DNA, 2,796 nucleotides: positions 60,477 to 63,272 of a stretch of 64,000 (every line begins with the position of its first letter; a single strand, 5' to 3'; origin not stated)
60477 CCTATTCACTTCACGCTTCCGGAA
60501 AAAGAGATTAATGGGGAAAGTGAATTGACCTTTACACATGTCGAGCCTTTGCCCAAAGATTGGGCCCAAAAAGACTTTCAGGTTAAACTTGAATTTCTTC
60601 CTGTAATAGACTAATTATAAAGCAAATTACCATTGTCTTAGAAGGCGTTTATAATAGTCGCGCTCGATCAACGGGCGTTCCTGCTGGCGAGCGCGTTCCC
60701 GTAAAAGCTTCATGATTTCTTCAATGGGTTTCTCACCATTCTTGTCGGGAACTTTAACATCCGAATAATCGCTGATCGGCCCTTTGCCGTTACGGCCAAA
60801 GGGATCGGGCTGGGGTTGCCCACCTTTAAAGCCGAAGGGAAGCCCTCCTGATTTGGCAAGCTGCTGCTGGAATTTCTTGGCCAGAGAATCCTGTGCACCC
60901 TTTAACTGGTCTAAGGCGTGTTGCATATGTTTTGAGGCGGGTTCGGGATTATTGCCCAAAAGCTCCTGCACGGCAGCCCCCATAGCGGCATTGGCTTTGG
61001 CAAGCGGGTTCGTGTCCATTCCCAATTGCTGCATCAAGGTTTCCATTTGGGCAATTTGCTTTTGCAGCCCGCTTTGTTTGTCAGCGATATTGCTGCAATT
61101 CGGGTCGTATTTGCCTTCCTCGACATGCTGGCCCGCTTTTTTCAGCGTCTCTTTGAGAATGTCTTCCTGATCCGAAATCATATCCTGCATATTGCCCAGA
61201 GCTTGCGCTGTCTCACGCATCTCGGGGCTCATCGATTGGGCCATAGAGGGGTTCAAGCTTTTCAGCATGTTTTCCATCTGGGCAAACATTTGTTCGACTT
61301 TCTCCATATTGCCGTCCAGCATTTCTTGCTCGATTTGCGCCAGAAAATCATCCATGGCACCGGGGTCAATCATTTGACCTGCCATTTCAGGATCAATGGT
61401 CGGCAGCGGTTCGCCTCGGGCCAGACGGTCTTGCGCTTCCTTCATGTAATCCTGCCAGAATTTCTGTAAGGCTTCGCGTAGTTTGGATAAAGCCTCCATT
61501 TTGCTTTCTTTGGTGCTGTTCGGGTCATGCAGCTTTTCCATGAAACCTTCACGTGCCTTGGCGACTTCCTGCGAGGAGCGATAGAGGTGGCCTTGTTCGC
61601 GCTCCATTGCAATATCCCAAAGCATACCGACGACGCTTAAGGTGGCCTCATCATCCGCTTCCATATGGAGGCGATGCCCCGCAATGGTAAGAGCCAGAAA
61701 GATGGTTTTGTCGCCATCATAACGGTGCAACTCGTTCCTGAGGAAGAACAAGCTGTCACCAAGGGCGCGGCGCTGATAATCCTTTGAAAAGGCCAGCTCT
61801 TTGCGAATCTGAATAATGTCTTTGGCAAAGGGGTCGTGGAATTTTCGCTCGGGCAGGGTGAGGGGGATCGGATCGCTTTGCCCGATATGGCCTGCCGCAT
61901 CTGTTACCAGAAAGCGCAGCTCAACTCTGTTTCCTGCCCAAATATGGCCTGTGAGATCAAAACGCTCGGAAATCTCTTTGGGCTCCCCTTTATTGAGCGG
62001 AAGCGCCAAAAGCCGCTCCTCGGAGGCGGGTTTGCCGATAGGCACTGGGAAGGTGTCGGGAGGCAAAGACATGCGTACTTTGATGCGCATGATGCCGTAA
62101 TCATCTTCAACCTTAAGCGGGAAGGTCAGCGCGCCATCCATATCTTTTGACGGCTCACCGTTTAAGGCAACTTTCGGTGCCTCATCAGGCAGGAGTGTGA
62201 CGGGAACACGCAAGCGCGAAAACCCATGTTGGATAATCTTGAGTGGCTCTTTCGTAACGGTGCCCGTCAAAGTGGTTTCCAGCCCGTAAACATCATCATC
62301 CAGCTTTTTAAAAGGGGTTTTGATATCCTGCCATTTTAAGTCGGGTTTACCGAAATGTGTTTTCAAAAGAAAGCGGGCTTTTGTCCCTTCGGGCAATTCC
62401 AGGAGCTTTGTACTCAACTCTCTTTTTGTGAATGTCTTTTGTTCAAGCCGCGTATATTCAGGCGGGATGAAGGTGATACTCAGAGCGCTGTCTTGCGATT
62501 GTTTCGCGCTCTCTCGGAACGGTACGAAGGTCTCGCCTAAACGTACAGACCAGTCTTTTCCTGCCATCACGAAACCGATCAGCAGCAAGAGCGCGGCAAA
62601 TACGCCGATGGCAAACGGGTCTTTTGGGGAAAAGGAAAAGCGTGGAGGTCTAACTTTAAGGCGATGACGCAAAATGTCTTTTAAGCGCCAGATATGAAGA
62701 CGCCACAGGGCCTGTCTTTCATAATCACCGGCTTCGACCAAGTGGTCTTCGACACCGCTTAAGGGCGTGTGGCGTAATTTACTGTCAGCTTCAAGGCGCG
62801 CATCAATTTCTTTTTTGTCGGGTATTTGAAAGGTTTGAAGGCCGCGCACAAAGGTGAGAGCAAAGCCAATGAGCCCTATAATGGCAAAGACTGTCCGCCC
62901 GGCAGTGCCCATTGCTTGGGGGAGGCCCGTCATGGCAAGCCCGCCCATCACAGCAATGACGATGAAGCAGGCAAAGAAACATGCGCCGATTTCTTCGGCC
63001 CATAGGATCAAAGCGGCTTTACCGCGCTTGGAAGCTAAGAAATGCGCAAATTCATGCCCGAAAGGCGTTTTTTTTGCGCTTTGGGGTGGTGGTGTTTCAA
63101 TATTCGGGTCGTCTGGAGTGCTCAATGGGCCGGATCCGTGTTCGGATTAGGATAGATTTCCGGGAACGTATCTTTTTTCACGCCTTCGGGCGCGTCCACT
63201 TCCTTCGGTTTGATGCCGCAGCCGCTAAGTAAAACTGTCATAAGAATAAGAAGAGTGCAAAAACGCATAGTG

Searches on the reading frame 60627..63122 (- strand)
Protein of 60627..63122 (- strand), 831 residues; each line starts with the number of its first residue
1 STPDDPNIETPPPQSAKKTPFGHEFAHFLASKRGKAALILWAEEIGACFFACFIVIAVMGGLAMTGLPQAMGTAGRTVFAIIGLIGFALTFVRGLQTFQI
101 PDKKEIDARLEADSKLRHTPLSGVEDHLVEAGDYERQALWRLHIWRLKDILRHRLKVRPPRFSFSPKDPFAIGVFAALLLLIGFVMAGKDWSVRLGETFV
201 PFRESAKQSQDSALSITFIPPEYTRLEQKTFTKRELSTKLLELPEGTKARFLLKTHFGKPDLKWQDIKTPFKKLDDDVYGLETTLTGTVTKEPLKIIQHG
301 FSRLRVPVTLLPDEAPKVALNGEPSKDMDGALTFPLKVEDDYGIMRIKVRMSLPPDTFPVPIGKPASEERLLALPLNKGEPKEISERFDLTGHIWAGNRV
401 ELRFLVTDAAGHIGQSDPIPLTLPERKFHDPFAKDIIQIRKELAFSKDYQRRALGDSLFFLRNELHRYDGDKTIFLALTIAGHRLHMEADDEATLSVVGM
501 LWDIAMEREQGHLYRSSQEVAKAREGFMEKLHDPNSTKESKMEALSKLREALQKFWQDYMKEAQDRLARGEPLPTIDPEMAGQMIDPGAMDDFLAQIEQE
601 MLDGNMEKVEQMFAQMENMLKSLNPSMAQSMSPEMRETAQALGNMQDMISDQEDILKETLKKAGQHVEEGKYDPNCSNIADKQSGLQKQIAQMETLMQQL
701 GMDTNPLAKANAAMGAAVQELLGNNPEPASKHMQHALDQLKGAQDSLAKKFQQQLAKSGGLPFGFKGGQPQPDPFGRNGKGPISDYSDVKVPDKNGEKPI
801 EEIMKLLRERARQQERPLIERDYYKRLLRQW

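Call 49: search_protein_families(library=pfam, proteins=[window:60627-63122:-], max_evalue=0.00001)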
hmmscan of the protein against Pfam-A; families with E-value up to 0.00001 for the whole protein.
window:60627-63122:- (831 aa): 1 family
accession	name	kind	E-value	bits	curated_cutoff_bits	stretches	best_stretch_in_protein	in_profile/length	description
PF13779.11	DUF4175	-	2.4e-130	436.5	27.3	1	29-830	2-824/825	Domain of unknown function (DUF4175)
